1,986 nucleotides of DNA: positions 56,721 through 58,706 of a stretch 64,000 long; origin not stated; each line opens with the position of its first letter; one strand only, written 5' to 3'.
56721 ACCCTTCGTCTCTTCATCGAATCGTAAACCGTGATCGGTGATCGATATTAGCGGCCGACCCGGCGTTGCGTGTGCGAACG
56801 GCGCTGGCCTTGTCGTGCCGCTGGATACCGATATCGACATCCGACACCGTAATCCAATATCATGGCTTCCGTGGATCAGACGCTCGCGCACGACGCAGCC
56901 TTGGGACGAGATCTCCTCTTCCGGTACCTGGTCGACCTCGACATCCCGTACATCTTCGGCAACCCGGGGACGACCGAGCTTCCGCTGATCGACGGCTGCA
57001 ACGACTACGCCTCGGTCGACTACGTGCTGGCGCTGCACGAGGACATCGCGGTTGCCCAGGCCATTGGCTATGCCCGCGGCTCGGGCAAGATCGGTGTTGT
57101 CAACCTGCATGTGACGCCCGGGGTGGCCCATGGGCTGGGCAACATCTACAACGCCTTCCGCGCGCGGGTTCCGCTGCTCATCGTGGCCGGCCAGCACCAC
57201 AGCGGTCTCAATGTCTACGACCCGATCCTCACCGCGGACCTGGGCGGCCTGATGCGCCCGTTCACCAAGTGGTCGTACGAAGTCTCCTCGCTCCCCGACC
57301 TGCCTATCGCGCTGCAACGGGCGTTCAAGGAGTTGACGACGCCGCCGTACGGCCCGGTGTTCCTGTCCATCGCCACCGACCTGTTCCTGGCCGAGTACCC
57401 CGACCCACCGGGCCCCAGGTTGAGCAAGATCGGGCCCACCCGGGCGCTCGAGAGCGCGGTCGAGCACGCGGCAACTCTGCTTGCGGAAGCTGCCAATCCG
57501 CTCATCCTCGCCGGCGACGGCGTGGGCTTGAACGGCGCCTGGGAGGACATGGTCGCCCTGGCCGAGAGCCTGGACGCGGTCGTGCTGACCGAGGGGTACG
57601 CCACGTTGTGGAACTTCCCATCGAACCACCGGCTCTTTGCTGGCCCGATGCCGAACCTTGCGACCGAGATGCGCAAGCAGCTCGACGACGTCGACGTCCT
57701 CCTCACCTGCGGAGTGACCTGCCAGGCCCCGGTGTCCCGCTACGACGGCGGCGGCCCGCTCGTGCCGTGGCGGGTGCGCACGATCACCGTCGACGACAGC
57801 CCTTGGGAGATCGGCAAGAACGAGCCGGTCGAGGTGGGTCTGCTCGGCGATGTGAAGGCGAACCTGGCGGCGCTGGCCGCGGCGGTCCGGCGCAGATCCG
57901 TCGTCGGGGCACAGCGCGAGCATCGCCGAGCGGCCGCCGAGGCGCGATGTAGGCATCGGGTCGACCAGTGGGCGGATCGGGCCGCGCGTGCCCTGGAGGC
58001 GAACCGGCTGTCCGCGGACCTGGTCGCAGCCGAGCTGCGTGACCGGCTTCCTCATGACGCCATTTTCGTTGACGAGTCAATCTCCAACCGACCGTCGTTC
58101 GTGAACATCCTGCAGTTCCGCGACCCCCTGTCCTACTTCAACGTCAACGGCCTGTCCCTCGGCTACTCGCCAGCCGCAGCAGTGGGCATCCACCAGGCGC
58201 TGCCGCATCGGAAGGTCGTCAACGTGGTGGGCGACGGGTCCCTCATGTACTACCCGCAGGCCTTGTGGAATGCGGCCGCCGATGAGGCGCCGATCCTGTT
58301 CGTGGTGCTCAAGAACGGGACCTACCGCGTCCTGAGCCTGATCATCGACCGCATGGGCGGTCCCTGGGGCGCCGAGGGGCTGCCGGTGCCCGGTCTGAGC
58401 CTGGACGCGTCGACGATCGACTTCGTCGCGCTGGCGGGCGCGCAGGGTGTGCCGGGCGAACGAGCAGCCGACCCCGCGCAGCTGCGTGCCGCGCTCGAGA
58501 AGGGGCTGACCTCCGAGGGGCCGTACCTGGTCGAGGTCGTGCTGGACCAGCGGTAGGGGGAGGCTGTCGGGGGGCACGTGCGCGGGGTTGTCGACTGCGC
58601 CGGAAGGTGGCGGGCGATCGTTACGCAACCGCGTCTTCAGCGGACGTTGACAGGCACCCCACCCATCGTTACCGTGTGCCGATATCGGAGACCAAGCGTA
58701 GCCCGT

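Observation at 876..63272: One 17-bp inverted repeat (RTATCG-N5-CGATAY) precedes almost every transcription unit: a candidate 60-kb single-regulator regulon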

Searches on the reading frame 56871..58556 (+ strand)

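Call 20: search_protein_families(library=pfam, proteins=[window:56871-58556:+], max_evalue=0.001)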
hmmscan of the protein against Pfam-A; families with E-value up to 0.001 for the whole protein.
window:56871-58556:+ (561 aa): 3 families
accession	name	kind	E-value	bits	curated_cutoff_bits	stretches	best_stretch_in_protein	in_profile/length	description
PF02776.23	TPP_enzyme_N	-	6.9e-29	100.5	26.8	1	12-112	3-103/119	Thiamine pyrophosphate enzyme, N-terminal TPP binding domain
PF02775.26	TPP_enzyme_C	-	5.7e-23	81.8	21.9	1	413-556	12-151/151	Thiamine pyrophosphate enzyme, C-terminal TPP binding domain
PF00205.28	TPP_enzyme_M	-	1.3e-20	73.9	30.4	1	197-335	1-137/137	Thiamine pyrophosphate enzyme, central domain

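Call 36: search_protein_families(library=ncbifam, proteins=[window:56871-58556:+], max_evalue=0.00001)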
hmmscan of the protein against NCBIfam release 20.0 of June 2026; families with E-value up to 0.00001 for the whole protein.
window:56871-58556:+ (561 aa): 50 families (the best 25 are shown)
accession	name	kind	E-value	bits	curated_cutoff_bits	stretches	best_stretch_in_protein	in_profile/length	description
NF005485.1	PRK07092.1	equivalog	1.3e-103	347.6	493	1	20-559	11-519/523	benzoylformate decarboxylase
NF005760.0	PRK07586.1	equivalog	6e-71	239.9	363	2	363-558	320-514/514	acetolactate synthase large subunit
NF006203.0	PRK08327.1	equivalog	5.2e-64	216.7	456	1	14-548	13-554/571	thiamine pyrophosphate-requiring protein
TIGR00118.1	acolac_lg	equivalog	7e-57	193.1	538.35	1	13-560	4-536/557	biosynthetic-type acetolactate synthase large subunit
NF006122.0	PRK08266.1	subfamily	2.5e-56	191.3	571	1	13-558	7-524/543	hypothetical protein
NF005712.0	PRK07524.1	subfamily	5.1e-53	180.3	500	1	15-557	8-528/536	5-guanidino-2-oxopentanoate decarboxylase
NF009122.0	PRK12474.1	subfamily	1.3e-52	179.3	835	2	11-289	6-280/518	hypothetical protein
NF004710.0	PRK06048.1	equivalog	4e-51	174.1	976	1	16-560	14-539/561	acetolactate synthase large subunit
NF004919.0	PRK06276.1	equivalog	1.5e-50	172.2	866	1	12-560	3-540/582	acetolactate synthase large subunit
NF005860.0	PRK07789.1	equivalog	3.1e-50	171.1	881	1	8-546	32-565/615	acetolactate synthase large subunit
NF006524.0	PRK08978.1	equivalog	8.7e-50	169.5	738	1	12-560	3-526/548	acetolactate synthase 2 catalytic subunit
NF006052.0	PRK08199.1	subfamily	9.4e-50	169.4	539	1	12-560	10-539/559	thiamine pyrophosphate protein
NF004807.0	PRK06154.1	equivalog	4.2e-46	157.7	607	1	26-556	36-552/565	thiamine pyrophosphate-requiring protein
NF006581.0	PRK09107.1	equivalog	2.1e-45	155.1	974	1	8-558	9-553/595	acetolactate synthase 3 large subunit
TIGR03457.1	sulphoacet_xsc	equivalog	5.9e-44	150.4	676.4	1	25-559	17-557/579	sulfoacetaldehyde acetyltransferase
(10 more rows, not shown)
